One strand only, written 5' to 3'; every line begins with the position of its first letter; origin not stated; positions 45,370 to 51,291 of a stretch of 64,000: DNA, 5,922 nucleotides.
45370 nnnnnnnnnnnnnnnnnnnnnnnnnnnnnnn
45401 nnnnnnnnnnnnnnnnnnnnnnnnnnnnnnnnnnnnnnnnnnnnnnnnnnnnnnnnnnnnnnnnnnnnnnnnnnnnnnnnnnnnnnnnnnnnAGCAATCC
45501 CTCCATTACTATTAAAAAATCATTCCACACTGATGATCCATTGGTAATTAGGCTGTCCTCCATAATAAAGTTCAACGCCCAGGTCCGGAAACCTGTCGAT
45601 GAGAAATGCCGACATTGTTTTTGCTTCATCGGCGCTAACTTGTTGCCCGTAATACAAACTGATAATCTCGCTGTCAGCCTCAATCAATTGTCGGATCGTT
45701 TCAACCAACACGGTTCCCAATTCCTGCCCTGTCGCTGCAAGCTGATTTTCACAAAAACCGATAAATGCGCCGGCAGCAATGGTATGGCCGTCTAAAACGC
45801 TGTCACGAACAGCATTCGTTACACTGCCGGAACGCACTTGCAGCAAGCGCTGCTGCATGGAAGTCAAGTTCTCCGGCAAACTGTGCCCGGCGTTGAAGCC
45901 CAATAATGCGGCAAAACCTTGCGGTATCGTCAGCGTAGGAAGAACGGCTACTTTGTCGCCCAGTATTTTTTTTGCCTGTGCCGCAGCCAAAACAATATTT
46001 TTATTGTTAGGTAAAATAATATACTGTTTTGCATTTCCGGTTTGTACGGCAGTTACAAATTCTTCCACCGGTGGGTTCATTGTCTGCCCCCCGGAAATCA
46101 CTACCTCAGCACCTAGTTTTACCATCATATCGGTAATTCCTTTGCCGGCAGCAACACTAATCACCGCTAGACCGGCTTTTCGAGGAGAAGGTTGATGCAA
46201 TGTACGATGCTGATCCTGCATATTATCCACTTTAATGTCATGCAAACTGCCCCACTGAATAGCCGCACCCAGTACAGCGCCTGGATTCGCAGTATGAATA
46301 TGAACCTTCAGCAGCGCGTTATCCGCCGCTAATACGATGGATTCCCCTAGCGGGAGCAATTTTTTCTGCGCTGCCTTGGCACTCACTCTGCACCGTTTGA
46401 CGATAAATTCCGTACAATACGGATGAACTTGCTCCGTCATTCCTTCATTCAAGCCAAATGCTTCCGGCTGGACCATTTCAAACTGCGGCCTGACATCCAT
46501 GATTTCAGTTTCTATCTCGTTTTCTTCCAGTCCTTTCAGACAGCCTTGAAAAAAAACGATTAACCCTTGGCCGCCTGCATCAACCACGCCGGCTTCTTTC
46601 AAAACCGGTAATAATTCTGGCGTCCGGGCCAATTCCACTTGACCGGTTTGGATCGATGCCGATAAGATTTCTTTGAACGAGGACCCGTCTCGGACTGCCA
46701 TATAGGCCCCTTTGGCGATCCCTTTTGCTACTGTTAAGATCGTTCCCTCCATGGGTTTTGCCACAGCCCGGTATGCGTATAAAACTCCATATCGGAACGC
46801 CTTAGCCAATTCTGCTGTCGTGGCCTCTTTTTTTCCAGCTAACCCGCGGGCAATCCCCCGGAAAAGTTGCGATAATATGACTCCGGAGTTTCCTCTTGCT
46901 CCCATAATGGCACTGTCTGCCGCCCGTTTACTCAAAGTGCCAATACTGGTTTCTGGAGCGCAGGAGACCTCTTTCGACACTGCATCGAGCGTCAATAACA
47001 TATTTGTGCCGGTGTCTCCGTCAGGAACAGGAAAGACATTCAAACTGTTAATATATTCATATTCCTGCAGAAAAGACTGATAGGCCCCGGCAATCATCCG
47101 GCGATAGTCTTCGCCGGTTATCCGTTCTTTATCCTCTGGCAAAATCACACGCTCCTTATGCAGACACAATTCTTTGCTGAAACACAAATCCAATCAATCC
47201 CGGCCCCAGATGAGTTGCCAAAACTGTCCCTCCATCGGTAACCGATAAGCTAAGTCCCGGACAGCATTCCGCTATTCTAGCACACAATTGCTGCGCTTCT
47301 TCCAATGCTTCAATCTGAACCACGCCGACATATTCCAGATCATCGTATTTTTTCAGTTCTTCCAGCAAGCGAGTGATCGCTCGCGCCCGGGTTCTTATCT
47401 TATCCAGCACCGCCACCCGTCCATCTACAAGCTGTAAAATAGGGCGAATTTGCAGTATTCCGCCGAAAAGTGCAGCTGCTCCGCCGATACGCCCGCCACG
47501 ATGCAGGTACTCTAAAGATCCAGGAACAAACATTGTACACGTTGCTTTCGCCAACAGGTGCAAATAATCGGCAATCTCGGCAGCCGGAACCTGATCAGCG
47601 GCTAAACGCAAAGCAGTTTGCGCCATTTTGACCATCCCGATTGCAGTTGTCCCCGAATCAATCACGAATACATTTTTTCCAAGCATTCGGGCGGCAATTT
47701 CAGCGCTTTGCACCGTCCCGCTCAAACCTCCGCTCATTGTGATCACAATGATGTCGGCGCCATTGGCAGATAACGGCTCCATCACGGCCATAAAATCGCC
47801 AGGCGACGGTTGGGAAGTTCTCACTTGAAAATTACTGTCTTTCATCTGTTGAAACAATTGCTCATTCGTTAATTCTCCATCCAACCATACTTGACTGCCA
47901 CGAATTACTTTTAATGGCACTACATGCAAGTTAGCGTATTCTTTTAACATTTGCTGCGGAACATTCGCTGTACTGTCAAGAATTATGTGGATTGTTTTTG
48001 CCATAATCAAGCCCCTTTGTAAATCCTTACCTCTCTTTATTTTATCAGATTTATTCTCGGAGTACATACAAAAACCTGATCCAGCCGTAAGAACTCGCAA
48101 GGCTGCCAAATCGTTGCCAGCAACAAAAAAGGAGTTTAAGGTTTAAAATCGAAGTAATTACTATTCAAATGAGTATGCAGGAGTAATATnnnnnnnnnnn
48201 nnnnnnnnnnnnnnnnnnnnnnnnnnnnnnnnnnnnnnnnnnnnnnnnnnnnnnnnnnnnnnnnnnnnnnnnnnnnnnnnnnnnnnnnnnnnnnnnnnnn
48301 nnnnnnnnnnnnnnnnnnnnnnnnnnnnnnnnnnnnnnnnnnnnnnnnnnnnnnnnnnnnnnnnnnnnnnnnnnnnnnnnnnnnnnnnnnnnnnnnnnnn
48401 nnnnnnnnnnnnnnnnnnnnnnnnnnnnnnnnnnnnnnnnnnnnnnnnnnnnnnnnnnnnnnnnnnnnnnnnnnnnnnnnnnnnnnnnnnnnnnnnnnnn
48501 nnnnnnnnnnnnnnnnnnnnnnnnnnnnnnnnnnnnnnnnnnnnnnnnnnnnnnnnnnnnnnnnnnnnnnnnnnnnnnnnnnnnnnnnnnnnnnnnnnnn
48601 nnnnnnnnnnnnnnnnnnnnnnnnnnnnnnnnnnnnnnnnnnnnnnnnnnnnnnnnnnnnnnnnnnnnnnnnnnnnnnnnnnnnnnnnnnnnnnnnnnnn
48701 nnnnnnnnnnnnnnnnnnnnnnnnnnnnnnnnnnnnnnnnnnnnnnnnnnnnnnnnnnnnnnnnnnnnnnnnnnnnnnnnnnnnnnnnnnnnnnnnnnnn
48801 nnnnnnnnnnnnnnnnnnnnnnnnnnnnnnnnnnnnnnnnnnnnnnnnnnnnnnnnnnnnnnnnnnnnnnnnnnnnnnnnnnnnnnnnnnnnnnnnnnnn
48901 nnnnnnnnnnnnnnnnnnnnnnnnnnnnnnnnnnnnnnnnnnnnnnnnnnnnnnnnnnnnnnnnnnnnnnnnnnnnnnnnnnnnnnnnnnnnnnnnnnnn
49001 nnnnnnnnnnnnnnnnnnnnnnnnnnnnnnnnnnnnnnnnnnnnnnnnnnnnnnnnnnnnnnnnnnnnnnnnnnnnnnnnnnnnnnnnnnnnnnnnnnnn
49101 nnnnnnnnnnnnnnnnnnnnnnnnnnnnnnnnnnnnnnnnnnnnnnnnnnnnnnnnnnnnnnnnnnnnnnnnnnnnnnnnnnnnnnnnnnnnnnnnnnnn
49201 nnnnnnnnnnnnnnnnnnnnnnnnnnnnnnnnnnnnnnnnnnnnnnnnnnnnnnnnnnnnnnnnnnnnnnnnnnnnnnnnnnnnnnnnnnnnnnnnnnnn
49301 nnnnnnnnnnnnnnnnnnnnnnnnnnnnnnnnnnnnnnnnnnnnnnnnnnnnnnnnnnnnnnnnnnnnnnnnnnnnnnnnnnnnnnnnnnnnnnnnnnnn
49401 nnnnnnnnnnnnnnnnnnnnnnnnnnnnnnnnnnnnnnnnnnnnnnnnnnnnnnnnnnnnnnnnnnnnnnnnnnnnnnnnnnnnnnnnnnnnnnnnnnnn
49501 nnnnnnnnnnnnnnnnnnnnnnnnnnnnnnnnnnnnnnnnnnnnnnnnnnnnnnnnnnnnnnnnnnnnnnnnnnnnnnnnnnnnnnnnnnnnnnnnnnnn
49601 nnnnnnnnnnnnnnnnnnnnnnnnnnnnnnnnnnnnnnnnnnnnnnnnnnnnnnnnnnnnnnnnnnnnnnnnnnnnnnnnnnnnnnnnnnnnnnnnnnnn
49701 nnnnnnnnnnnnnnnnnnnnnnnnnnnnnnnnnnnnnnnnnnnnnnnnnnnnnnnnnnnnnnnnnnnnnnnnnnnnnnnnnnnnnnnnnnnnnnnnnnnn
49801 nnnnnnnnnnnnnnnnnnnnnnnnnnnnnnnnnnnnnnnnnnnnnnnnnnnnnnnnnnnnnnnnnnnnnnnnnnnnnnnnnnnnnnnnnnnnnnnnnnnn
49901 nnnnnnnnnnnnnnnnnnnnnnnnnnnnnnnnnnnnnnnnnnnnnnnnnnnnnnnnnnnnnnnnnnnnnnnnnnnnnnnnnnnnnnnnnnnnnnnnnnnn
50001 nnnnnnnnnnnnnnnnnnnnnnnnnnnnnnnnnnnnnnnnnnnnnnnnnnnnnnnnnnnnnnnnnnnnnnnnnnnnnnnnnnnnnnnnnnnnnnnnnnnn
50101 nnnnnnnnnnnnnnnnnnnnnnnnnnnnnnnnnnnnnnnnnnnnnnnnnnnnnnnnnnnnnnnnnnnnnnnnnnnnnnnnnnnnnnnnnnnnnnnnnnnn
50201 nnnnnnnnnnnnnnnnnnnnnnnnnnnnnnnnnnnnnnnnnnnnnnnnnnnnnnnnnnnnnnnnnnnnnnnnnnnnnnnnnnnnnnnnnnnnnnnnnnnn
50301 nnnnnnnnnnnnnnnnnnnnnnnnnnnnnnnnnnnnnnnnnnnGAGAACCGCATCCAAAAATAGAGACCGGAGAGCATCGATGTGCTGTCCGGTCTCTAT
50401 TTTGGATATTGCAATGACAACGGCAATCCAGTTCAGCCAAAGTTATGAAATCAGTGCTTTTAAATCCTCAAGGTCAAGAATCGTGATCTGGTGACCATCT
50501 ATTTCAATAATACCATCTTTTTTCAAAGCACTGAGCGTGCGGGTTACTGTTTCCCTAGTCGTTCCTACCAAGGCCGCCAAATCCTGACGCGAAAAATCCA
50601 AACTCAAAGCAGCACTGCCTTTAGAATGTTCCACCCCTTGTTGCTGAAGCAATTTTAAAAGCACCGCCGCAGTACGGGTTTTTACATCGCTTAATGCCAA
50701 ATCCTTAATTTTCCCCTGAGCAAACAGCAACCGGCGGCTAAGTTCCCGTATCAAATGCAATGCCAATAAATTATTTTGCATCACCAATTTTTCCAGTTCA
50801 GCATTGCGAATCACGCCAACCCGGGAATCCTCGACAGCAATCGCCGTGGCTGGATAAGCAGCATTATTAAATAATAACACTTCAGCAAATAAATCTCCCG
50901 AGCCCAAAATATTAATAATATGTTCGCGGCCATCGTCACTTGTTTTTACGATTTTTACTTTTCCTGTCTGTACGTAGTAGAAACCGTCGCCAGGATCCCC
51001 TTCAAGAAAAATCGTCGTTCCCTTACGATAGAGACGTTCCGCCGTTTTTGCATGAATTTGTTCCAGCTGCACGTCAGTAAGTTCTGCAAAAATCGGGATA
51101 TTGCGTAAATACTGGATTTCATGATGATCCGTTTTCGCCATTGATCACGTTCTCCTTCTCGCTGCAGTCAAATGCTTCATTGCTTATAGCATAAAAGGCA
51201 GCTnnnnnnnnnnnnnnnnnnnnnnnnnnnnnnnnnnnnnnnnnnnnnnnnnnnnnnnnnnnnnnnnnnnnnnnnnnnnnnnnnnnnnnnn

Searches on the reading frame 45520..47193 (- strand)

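Call 8: search_protein_families(library=pfam, proteins=[window:45520-47193:-])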
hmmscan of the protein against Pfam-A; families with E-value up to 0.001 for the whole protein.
window:45520-47193:- (557 aa): 3 families
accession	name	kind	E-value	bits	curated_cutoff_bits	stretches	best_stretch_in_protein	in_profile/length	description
PF13684.11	FakA-like_C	-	1.4e-69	234.2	23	1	343-557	1-216/216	Fatty acid kinase subunit A-like, C-terminal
PF02734.22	Dak2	-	7.3e-41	140.4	27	1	55-219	1-173/174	DAK2 domain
PF21645.3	FakA-like_M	-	4.1e-25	87.8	24.9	1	258-331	3-79/80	Fatty acid kinase subunit A-like, middle domain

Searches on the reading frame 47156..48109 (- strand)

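Call 8: search_protein_families(library=pfam, proteins=[window:47156-48109:-])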
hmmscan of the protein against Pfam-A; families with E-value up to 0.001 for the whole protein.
window:47156-48109:- (317 aa): 2 families
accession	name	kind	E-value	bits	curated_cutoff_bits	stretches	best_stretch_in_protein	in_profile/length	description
PF02645.21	DegV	-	1.8e-70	237.9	27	1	40-311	2-278/280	Uncharacterised protein, DegV family COG1307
PF13684.11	FakA-like_C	-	3.9e-07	30.1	23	1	97-297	28-208/216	Fatty acid kinase subunit A-like, C-terminal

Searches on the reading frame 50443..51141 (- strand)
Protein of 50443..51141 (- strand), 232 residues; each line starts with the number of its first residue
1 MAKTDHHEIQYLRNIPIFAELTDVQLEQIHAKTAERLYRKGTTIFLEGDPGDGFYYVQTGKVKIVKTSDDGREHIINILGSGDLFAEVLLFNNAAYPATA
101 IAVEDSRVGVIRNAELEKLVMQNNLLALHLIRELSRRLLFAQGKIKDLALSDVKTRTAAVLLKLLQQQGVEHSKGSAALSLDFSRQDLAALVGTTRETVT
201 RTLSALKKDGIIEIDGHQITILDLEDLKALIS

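Call 8: search_protein_families(library=pfam, proteins=[window:50443-51141:-])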
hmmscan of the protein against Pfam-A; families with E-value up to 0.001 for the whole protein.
window:50443-51141:- (232 aa): 4 families
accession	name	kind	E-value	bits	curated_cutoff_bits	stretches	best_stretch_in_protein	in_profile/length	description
PF00027.35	cNMP_binding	-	1.1e-27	96.3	27.5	1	36-123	2-89/89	Cyclic nucleotide-binding domain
PF13545.12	HTH_Crp_2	-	8.7e-21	74.1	27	1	156-230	2-70/70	Crp-like helix-turn-helix domain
PF00325.26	Crp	-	5.8e-11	42.4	21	1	182-212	2-32/32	Bacterial regulatory proteins, crp family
PF25213.1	HVO_A0261_N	-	0.0001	22.6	35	1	184-218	26-60/86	HVO_A0261 N-terminal domain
